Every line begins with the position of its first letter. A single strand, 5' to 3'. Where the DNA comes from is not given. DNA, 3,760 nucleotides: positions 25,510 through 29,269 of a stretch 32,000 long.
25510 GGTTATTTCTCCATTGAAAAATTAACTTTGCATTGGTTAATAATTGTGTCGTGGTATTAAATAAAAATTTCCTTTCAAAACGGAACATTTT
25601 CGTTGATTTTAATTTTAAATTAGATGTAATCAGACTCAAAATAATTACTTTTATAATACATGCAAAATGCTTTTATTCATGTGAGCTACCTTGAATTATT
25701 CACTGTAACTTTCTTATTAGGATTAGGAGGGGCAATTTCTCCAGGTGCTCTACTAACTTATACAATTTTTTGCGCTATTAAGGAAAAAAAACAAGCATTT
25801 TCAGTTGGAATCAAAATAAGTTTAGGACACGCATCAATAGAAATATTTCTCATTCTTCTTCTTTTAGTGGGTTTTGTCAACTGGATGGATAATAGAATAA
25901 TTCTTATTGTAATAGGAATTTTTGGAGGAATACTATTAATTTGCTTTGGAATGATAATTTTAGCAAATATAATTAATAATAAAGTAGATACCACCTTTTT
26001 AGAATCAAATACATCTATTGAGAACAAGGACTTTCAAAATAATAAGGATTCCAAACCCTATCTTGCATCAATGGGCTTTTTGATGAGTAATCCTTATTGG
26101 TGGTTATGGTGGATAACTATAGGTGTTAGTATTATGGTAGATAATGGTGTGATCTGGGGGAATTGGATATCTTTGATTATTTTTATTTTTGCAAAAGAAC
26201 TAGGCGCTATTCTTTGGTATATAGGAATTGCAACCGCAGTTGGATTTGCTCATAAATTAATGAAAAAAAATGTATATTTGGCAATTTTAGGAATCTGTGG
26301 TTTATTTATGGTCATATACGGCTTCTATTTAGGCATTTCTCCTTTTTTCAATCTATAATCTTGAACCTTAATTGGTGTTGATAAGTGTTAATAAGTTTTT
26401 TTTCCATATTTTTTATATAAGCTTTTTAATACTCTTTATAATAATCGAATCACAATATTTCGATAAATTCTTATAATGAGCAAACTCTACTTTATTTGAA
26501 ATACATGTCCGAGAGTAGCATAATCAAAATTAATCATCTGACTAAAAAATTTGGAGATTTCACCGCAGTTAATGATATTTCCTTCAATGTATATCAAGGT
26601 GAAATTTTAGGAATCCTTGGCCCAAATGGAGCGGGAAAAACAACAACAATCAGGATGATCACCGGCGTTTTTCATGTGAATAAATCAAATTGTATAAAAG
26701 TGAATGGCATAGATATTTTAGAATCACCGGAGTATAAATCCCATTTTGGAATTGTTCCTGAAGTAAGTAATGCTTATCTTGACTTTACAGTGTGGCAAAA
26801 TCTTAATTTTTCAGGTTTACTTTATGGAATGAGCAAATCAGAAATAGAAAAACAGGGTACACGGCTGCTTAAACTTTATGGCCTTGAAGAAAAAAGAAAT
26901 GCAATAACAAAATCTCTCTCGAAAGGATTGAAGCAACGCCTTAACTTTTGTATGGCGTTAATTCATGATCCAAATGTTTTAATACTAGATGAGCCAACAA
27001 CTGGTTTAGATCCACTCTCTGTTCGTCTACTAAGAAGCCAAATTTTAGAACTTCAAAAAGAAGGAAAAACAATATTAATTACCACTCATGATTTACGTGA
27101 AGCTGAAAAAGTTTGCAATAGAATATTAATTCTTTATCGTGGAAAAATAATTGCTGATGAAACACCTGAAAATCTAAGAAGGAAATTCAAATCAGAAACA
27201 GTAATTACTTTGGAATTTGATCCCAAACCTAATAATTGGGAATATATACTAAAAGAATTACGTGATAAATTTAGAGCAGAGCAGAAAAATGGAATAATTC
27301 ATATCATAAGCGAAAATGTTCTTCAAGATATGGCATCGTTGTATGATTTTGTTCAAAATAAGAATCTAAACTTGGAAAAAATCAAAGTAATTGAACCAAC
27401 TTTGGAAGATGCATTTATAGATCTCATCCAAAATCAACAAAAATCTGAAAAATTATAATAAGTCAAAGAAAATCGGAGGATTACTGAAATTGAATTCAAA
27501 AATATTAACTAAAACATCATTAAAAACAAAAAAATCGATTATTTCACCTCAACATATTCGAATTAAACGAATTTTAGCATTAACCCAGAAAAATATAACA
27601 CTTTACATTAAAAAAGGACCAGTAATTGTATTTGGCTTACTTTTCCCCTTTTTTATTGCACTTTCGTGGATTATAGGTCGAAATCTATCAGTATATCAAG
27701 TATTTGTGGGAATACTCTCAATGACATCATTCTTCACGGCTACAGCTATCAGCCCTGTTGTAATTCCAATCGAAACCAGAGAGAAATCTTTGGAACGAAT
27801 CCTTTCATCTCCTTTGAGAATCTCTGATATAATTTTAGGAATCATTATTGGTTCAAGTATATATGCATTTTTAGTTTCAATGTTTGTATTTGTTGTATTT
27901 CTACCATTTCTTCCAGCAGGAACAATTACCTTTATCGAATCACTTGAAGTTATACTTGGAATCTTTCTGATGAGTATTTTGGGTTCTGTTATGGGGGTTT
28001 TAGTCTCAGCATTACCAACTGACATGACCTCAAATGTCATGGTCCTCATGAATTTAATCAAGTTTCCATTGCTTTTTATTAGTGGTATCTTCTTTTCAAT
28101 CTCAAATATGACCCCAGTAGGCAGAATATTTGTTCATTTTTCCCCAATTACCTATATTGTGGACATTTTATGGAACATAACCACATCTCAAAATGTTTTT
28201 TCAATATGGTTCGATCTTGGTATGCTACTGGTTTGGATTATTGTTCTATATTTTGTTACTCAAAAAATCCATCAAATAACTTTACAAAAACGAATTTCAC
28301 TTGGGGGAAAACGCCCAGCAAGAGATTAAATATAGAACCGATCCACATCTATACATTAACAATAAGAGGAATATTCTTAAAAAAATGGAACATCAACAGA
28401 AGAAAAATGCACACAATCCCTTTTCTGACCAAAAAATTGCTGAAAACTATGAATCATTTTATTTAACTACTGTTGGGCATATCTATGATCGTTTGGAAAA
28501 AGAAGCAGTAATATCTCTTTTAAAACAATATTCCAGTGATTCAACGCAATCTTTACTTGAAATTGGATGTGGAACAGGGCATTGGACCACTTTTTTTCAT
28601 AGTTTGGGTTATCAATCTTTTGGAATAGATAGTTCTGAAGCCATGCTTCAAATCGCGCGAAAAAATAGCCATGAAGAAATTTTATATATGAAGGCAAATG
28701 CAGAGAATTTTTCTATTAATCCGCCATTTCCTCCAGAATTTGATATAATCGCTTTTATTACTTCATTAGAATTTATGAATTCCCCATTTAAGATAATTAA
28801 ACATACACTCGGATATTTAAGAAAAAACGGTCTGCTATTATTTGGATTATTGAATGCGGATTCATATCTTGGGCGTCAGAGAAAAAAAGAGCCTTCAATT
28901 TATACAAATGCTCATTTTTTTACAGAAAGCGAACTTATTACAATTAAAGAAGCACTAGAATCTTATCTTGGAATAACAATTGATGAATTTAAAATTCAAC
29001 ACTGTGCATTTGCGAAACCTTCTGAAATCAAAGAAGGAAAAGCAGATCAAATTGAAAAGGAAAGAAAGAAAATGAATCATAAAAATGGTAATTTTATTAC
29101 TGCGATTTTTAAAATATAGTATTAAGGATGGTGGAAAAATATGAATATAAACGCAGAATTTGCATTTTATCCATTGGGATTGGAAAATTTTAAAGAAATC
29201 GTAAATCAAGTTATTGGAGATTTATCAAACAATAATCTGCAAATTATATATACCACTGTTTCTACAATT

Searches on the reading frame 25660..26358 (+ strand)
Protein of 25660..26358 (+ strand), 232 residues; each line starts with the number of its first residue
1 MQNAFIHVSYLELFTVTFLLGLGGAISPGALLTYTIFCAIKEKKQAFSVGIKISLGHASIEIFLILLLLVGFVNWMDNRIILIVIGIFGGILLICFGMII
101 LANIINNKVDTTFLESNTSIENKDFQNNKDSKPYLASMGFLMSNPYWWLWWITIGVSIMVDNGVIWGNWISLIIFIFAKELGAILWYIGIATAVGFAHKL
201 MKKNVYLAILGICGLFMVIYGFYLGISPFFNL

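Call 10: search_protein_families(library=pfam, proteins=[window:25660-26358:+], max_evalue=0.001)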
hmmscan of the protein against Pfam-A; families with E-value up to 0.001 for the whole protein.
window:25660-26358:+ (232 aa): 2 families
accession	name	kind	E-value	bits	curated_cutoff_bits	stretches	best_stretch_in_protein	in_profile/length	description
PF01810.24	LysE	-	4.2e-19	69.2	25.6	1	24-226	3-191/193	LysE type translocator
PF03824.22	NicO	-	0.00032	20.6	27.7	1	13-116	4-111/287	High-affinity nickel-transport protein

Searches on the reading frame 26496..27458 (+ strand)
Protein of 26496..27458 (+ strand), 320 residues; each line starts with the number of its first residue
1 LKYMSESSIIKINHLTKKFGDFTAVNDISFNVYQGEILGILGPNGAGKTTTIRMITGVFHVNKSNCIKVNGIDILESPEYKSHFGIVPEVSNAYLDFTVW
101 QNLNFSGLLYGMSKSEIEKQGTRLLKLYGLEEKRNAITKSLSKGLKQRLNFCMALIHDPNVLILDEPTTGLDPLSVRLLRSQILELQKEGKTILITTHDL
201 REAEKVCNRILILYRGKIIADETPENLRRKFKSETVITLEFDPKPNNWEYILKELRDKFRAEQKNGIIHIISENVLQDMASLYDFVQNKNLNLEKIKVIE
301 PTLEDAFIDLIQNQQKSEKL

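Call 10: search_protein_families(library=pfam, proteins=[window:26496-27458:+], max_evalue=0.001)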
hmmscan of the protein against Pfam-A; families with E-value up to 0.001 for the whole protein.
window:26496-27458:+ (320 aa): 4 families
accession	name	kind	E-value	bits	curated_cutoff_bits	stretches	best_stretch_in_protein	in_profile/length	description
PF00005.33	ABC_tran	-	2.5e-28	99.8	25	1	25-169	1-137/137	ABC transporter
PF13304.12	AAA_21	-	9.8e-14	52.5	27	1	140-200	237-300/304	AAA domain, putative AbiEii toxin, Type IV TA system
PF13732.12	DrrA1-3_C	-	6.3e-05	24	27.4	1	223-310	2-80/81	ATP-binding protein DrrA1-3-like, C-terminal domain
PF20720.3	nSTAND3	-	7.4e-05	22.9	27.2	0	37-76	19-58/155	Novel STAND NTPase 3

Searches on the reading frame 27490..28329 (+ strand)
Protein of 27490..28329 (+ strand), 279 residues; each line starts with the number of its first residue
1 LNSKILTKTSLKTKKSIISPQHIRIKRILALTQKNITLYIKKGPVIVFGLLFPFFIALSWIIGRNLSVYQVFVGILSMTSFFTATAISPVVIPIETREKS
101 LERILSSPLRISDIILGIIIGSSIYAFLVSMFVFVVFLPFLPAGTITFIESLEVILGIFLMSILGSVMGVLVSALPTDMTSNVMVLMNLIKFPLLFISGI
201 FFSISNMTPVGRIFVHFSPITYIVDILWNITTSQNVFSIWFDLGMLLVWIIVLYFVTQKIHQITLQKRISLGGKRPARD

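Call 10: search_protein_families(library=pfam, proteins=[window:27490-28329:+], max_evalue=0.001)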
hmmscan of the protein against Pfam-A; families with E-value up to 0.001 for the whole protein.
window:27490-28329:+ (279 aa): 2 families
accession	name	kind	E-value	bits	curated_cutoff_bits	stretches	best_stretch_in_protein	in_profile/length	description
PF12698.13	ABC2_membrane_3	-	1.1e-15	58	31.6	1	67-255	159-343/347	ABC-2 family transporter protein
PF01061.29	ABC2_membrane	-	2e-14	54.1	26.9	1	28-227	3-206/211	ABC-2 type transporter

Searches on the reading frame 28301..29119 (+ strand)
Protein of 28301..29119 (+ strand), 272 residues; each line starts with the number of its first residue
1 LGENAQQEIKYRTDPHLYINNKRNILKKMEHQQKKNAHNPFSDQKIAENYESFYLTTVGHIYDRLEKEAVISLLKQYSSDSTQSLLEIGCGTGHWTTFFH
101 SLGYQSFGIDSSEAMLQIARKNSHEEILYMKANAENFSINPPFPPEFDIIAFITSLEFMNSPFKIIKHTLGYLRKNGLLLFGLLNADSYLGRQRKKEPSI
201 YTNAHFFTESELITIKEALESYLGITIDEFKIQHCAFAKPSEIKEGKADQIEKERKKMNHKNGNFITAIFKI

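Call 10: search_protein_families(library=pfam, proteins=[window:28301-29119:+], max_evalue=0.001)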
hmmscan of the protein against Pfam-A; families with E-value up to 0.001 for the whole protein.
window:28301-29119:+ (272 aa): 6 families
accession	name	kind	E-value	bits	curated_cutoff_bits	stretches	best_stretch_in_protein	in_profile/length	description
PF13489.12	Methyltransf_23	-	2.6e-14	53.7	27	1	66-213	5-151/164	Methyltransferase domain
PF08241.18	Methyltransf_11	-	7.8e-14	52.5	21.2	1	86-181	1-95/95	Methyltransferase domain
PF13649.12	Methyltransf_25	-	5.8e-12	46.6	27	1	86-177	2-97/97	Methyltransferase domain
PF08242.18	Methyltransf_12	-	2.1e-11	44.9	30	1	86-179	1-98/98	Methyltransferase domain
PF13847.12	Methyltransf_31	-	1.3e-09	38.4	27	1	80-201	2-129/145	Methyltransferase domain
PF07757.19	AdoMet_MTase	-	0.00084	20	27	0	57-112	35-92/115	Predicted AdoMet-dependent methyltransferase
